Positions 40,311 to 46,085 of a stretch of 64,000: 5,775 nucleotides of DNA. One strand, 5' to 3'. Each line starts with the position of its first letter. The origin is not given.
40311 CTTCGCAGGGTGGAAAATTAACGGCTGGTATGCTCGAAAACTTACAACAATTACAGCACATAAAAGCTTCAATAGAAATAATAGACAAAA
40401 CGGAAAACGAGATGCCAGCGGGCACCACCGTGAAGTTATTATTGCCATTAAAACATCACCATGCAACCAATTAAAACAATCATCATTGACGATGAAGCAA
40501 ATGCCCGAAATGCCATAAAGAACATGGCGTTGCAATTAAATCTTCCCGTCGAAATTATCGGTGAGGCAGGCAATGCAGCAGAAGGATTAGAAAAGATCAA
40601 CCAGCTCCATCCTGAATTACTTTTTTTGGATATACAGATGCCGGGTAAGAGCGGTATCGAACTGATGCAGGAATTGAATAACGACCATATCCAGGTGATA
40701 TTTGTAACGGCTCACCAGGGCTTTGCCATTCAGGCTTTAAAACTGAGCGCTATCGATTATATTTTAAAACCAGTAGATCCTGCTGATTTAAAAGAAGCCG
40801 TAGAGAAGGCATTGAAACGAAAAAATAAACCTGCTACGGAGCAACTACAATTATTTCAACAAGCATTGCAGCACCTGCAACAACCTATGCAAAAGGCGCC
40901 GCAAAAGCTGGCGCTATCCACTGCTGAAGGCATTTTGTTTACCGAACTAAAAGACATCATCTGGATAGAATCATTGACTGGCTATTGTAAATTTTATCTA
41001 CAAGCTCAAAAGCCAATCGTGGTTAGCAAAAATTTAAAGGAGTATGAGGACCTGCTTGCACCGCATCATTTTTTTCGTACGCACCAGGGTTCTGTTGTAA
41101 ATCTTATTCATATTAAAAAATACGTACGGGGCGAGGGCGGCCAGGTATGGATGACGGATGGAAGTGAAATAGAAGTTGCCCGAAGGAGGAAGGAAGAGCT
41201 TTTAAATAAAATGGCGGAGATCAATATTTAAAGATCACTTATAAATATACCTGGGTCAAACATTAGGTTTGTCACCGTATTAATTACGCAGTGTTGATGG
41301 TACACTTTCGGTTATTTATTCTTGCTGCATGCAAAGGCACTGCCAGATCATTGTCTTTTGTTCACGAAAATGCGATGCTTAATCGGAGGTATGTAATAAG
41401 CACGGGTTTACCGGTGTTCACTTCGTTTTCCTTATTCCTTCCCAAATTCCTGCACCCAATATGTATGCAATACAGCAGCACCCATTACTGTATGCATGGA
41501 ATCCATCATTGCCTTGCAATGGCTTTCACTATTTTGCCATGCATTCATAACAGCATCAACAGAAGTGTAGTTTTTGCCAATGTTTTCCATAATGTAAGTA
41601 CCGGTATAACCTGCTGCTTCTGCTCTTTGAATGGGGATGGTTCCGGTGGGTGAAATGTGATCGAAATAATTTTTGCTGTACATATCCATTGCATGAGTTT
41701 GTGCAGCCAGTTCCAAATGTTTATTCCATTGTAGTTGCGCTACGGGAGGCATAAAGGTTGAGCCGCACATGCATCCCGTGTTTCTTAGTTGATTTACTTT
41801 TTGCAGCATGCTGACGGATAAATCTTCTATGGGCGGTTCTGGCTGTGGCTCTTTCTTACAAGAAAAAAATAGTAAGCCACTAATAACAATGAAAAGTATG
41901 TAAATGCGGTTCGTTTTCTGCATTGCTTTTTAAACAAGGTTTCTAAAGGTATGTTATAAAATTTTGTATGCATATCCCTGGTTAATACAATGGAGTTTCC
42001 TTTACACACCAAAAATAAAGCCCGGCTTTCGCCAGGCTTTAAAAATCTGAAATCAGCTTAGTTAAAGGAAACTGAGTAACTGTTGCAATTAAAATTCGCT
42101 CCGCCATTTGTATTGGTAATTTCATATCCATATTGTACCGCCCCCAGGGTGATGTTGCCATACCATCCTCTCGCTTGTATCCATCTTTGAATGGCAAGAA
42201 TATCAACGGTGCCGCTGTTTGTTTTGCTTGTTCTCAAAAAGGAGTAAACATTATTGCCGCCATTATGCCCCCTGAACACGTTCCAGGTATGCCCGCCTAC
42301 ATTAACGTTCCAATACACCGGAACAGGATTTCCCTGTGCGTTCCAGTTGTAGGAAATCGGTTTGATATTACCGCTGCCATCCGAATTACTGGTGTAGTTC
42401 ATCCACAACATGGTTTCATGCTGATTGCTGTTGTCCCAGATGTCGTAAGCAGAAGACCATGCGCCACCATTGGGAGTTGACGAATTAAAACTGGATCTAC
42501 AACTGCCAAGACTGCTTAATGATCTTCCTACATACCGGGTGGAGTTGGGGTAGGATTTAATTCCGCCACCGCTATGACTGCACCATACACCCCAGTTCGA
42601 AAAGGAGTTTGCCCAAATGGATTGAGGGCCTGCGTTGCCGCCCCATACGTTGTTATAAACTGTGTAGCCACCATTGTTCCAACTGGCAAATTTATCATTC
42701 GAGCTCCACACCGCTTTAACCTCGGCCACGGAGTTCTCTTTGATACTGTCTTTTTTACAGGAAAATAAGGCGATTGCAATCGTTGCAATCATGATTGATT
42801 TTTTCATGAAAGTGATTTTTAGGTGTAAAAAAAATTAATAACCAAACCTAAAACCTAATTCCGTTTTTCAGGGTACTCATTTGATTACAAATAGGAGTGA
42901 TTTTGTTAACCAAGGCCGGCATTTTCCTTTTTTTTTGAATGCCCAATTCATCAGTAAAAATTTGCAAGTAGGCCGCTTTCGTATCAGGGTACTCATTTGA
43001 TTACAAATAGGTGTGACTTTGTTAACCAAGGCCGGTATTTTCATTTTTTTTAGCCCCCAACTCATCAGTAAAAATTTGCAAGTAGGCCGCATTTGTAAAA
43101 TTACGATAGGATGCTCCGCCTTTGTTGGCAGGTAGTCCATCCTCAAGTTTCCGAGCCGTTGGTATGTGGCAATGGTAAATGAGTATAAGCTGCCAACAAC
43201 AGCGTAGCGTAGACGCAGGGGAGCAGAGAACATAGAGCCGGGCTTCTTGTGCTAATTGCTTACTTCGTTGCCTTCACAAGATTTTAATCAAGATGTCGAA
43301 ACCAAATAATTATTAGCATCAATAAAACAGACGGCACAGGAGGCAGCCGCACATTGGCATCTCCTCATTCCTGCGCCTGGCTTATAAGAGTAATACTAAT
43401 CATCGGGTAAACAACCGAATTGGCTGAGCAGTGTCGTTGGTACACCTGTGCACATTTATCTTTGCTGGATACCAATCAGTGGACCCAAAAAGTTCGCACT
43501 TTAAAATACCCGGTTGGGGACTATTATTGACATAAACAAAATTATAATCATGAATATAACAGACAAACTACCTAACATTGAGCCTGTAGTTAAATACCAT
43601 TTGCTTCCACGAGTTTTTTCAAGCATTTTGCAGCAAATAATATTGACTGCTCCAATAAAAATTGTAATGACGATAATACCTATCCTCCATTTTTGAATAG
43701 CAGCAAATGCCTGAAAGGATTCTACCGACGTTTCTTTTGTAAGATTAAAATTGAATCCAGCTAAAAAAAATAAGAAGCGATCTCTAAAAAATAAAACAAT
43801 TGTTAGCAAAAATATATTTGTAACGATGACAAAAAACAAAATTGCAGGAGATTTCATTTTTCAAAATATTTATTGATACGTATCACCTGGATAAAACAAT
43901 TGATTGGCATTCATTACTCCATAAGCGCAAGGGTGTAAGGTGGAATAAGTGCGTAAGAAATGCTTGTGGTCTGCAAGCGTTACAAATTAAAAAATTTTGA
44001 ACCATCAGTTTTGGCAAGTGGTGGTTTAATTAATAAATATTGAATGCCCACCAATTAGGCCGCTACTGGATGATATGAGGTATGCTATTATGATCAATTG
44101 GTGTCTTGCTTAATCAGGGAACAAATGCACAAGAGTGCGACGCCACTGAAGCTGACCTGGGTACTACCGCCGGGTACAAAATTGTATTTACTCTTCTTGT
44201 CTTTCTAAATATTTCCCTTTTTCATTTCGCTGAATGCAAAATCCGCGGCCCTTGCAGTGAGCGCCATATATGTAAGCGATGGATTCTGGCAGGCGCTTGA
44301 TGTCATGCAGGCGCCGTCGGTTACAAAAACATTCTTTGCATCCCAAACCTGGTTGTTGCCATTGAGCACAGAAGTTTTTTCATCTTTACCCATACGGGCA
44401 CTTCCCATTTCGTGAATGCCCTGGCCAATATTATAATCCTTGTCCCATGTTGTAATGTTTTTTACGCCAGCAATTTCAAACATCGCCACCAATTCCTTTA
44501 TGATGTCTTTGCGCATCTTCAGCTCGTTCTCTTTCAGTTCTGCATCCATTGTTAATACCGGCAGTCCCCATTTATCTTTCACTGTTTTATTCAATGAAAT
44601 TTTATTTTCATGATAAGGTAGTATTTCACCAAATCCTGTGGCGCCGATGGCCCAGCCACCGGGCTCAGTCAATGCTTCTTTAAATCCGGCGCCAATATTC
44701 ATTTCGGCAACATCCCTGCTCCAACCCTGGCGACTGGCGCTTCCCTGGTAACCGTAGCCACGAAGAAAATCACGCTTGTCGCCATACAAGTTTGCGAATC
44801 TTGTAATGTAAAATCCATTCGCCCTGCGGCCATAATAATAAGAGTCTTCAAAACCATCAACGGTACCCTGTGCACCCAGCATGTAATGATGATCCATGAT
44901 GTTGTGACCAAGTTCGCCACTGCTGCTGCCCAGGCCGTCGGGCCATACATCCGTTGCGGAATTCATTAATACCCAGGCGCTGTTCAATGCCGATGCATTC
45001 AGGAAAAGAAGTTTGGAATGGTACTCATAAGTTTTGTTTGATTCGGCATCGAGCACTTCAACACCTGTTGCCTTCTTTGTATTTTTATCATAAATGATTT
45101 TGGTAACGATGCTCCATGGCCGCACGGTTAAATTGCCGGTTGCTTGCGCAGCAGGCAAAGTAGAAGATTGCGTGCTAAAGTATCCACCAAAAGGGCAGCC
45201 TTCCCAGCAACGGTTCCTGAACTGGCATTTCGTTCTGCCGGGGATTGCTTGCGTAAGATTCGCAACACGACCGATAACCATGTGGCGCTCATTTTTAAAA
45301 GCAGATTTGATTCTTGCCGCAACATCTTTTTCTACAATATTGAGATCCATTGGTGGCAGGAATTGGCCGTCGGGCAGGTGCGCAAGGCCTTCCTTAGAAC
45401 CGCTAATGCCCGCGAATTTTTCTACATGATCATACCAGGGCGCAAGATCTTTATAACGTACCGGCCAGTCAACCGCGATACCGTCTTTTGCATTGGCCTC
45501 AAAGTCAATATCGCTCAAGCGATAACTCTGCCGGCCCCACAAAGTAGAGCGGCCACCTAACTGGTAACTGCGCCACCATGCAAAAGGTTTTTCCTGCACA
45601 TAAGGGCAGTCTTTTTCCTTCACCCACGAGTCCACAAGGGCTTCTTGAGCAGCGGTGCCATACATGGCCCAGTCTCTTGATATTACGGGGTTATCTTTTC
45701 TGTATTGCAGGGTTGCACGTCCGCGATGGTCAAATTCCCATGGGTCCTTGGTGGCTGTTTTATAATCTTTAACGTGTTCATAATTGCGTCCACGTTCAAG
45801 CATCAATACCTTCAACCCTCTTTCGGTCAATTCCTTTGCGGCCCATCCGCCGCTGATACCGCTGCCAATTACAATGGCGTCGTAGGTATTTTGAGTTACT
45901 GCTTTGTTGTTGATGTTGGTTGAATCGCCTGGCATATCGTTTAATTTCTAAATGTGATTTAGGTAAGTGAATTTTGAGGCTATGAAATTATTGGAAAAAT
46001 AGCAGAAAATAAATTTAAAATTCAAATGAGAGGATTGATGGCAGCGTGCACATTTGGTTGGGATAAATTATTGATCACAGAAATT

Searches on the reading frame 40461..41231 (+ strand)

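Call 73: search_protein_families(library=pfam, proteins=[window:40461-41231:+], max_evalue=0.0001)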
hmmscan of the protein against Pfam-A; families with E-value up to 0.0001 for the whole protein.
window:40461-41231:+ (256 aa): 2 families
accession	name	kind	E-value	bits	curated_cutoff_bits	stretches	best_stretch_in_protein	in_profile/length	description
PF00072.30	Response_reg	-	1.4e-22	80.4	30.2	1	7-115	2-111/111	Response regulator receiver domain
PF04397.21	LytTR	-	4.7e-15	56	22.6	1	157-250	2-96/98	LytTr DNA-binding domain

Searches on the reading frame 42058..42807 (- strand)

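Call 73: search_protein_families(library=pfam, proteins=[window:42058-42807:-], max_evalue=0.0001)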
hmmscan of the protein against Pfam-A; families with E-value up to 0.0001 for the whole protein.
window:42058-42807:- (249 aa): 1 family
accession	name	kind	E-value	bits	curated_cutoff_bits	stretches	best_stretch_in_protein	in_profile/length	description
PF01670.23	Glyco_hydro_12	-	1.9e-09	38.4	27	1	47-249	2-207/207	Glycosyl hydrolase family 12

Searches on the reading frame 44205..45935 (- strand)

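Call 73: search_protein_families(library=pfam, proteins=[window:44205-45935:-], max_evalue=0.0001)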
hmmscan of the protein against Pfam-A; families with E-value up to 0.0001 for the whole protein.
window:44205-45935:- (576 aa): 4 families
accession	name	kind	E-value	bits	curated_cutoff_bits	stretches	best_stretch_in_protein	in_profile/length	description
PF05199.19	GMC_oxred_C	-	1.7e-21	77.7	24.6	1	440-559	1-138/139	GMC oxidoreductase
PF00732.25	GMC_oxred_N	-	2.7e-14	53.9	23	1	114-349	15-216/218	GMC oxidoreductase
PF01266.30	DAO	-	2.8e-05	24.2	27.9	1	19-50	1-32/353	FAD dependent oxidoreductase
PF13450.12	NAD_binding_8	-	8.3e-05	23.2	21.9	0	22-52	1-31/68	NAD(P)-binding Rossmann-like domain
